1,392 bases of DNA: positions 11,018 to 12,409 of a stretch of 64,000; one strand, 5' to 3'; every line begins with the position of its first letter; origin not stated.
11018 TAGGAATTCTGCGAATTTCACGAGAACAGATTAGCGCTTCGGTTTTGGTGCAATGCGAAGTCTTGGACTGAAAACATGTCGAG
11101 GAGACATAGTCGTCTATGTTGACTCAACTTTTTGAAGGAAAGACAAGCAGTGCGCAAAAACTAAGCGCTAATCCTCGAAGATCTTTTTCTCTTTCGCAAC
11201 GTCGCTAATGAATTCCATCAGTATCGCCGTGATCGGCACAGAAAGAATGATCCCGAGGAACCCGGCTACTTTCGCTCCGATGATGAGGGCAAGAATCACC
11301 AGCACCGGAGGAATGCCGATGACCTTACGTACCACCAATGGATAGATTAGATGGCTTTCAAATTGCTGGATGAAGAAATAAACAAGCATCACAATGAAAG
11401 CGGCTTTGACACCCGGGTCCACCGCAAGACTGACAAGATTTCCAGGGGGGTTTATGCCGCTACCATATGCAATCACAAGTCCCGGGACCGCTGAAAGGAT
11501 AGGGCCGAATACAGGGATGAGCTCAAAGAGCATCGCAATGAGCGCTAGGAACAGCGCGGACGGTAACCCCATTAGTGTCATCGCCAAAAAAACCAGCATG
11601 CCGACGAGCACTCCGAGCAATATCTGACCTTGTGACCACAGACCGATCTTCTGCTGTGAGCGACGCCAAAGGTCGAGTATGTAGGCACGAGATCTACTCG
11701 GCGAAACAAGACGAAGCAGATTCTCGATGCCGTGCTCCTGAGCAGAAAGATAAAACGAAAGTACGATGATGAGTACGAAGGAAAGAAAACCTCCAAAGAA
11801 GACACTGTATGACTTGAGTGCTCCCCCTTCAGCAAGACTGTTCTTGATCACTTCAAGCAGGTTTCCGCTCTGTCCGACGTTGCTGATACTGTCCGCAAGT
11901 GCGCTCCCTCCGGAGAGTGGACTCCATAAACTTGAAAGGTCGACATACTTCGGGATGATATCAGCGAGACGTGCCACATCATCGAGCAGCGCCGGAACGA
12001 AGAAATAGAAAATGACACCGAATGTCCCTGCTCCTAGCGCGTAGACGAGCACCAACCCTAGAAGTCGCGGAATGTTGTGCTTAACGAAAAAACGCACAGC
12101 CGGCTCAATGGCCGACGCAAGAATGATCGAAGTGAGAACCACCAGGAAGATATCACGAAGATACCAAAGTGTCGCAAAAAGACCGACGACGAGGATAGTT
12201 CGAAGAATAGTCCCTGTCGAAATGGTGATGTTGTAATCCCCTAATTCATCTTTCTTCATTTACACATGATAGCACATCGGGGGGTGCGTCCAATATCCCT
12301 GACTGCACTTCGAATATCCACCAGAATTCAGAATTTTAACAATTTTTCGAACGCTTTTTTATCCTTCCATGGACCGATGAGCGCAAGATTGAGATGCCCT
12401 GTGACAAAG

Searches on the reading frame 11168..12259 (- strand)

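Call 67: search_protein_families(library=pfam, proteins=[window:11168-12259:-], max_evalue=0.0001)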
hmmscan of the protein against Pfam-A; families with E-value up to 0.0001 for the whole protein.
window:11168-12259:- (363 aa): 1 family
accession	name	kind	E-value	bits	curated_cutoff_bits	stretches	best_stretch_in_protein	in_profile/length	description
PF01594.21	AI-2E_transport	-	1.9e-49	169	34.3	1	22-353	6-325/327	AI-2E family transporter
